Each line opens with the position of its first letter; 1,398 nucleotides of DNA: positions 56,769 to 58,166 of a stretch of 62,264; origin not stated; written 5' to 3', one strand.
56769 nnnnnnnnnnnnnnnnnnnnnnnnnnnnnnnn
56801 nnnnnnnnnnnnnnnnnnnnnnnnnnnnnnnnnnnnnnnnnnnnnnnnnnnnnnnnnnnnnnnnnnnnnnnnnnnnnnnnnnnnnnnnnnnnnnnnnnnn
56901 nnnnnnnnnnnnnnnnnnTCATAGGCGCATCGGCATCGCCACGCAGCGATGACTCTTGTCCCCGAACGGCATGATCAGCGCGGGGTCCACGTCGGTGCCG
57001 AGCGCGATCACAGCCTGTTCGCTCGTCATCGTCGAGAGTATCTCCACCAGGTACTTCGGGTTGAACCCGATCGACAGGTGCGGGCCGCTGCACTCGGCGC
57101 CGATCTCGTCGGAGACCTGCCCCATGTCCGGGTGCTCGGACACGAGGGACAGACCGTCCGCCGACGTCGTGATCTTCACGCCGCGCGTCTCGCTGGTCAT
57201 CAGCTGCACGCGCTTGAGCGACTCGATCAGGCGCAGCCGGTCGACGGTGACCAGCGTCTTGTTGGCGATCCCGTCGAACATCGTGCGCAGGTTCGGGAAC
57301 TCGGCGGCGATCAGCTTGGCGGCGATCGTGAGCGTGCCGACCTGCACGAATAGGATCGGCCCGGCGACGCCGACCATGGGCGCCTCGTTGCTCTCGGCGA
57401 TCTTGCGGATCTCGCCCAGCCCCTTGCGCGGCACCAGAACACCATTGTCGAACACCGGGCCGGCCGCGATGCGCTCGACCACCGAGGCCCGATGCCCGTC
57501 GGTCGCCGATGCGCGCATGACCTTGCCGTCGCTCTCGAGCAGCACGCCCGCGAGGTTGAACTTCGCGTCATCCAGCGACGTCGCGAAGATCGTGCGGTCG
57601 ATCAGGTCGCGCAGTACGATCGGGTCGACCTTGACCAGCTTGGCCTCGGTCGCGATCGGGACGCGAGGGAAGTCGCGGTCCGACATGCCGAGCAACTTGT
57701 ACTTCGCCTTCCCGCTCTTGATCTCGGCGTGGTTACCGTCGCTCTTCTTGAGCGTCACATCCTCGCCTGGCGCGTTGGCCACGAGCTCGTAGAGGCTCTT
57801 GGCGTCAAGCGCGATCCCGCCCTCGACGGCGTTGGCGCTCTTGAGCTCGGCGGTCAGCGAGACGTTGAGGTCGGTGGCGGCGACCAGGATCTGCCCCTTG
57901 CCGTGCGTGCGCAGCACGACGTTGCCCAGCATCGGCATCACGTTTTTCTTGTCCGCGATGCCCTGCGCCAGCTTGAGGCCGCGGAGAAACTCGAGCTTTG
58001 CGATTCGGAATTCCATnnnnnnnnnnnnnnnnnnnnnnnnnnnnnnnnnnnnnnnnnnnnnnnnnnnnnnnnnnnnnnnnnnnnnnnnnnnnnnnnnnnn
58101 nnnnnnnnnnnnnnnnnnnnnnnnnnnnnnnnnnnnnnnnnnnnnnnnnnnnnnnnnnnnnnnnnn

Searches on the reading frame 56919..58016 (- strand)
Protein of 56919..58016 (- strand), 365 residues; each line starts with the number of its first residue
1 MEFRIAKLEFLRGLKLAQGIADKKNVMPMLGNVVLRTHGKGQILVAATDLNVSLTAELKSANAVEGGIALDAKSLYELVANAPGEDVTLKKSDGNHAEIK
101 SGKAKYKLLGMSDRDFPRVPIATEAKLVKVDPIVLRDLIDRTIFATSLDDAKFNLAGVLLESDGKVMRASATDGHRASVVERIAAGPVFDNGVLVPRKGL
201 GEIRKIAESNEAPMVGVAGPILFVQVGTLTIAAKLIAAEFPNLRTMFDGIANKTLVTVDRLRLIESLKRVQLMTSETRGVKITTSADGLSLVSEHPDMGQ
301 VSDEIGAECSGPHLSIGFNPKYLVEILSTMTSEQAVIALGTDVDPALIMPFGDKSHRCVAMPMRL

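Call 74: search_solved_structures(query=window:56919-58016:-, max_evalue=0.00001)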
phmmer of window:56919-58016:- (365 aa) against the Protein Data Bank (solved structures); distinct sequences matched with E-value up to 0.00001: 55.
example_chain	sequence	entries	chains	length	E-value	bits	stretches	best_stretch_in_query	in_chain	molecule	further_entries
7rzm_A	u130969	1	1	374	4.2e-48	167.5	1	1-365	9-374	DNA polymerase III subunit beta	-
6ams_A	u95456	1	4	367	5.9e-45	157.2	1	1-365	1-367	Beta sliding clamp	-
4tsz_A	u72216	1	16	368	6e-45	157.2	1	1-365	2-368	DNA polymerase III subunit beta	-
4tr8_A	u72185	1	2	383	6.9e-45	157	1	1-365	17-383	DNA polymerase III subunit beta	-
6pth_A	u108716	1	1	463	1.1e-44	156.3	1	1-365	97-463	Beta sliding clamp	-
5wce_A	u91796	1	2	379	2e-38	135.7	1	3-364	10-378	DNA polymerase III subunit beta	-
6izo_A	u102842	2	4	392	2.3e-38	135.5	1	3-364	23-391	Beta sliding clamp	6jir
6amq_A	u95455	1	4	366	2.8e-37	131.9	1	1-365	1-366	DNA polymerase III subunit beta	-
6deg_A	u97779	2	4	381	1e-36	130.1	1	4-364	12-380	Beta sliding clamp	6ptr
6fvm_A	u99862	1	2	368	1e-36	130.1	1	1-365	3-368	Beta sliding clamp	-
3pwe_A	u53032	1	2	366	1.1e-35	126.7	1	1-365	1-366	DNA polymerase III subunit beta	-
1mmi_A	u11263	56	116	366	1.3e-35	126.5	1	1-365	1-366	DNA polymerase III, beta chain | DNA POLYMERASE III | DNA POLYMERASE III BETA SUBUNIT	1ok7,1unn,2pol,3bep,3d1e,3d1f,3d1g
6fvl_A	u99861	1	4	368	1.3e-35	126.5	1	1-365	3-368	Beta sliding clamp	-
3q4l_A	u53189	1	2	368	1.3e-35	126.5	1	1-365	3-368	DNA polymerase III subunit beta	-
8pat_A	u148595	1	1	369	1.3e-35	126.5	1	1-365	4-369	Beta sliding clamp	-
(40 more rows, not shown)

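Call 90: search_dna_similar(query=window:56919-58016:-, collection=phages, mode=protein, max_rows=12, max_evalue=0.00001)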
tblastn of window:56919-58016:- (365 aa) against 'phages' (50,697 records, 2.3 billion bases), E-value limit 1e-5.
Records with a match: 136; places in all: 136; records where one place covers at least 80% of the query: 107.
Best place of each record, by identity: <60% 136.
By first word of the organism name: Arthrobacter 35; Bacteriophage 23; Ralstonia 19; Mycobacterium 13; Nodularia 9; Rhizobium 6; Salinibacter 5; Paracoccus 3; Sinorhizobium 2; Aurantimonas 2; and 11 more.
By host as written in the record: - 28; Arthrobacter sp. ATCC 21022 19; Mycobacterium smegmatis mc2 155 9; Arthrobacter globiformis NRRL B-2979 SEA 8; Ralstonia pseudosolanacearum 5; Ralstonia pseudosolanacearum I-31 (MT043) 5; Arthrobacter globiformis B-2979 4; Nodularia spumigena KAC65 4; and 32 more.
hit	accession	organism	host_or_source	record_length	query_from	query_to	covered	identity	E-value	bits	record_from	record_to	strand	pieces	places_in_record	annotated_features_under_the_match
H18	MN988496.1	Rhizobium phage RHph_TM3_3_14B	Rhizobium etli T3_14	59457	1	365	100%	30.9%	5e-33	135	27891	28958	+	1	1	DNA polymerase III beta subunit protein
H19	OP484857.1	Sinorhizobium phage AP-16-3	Sinorhizobium meliloti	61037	1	365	100%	30.6%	4e-37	148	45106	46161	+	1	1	hypothetical protein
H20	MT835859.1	Bacteriophage sp.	human fecal samples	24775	1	365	100%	30.4%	7e-40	155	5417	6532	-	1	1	record has no annotation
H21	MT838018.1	Bacteriophage sp.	human fecal samples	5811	1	365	100%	28.6%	1e-37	149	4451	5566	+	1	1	record has no annotation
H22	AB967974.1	Aurantimonas phage AmM-1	Aurantimonas sp. C5-1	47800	1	365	100%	28.5%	9e-33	135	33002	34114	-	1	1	DNA polymerase III beta subunit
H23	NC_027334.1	Aurantimonas phage AmM-1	Aurantimonas sp. C5-1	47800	1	365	100%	28.5%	9e-33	135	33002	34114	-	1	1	DNA polymerase processivity factor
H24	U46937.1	Mycobacterium phage DS6A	Mycobacterium tuberculosis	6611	1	363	99%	28.5%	8e-23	105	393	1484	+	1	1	record has no annotation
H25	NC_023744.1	Mycobacterium phage DS6A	Mycobacterium tuberculosis mc2 7000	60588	1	363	99%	28.5%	9e-23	105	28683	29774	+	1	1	34: DNA polymerase processivity factor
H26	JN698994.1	Mycobacterium phage DS6A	Mycobacterium tuberculosis mc2 7000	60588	1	363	99%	28.5%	9e-23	105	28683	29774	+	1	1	34: DNA polymerase III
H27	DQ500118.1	Rhizobium phage 16-3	-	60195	1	365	100%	28.3%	8e-26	114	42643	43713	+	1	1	16-3p081: p081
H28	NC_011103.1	Rhizobium phage 16-3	-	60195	1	365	100%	28.3%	8e-26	114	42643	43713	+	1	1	16-3p081: DNA polymerase processivity factor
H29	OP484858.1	Sinorhizobium phage NV1.1.1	Sinorhizobium meliloti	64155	1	365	100%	28.0%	9e-24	108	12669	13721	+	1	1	hypothetical protein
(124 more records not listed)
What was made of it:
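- The nearest phage clamps are from Rhizobium and Sinorhizobium phages (call 90). The best phage clamp hits are from alphaproteobacterial phages (call 90).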
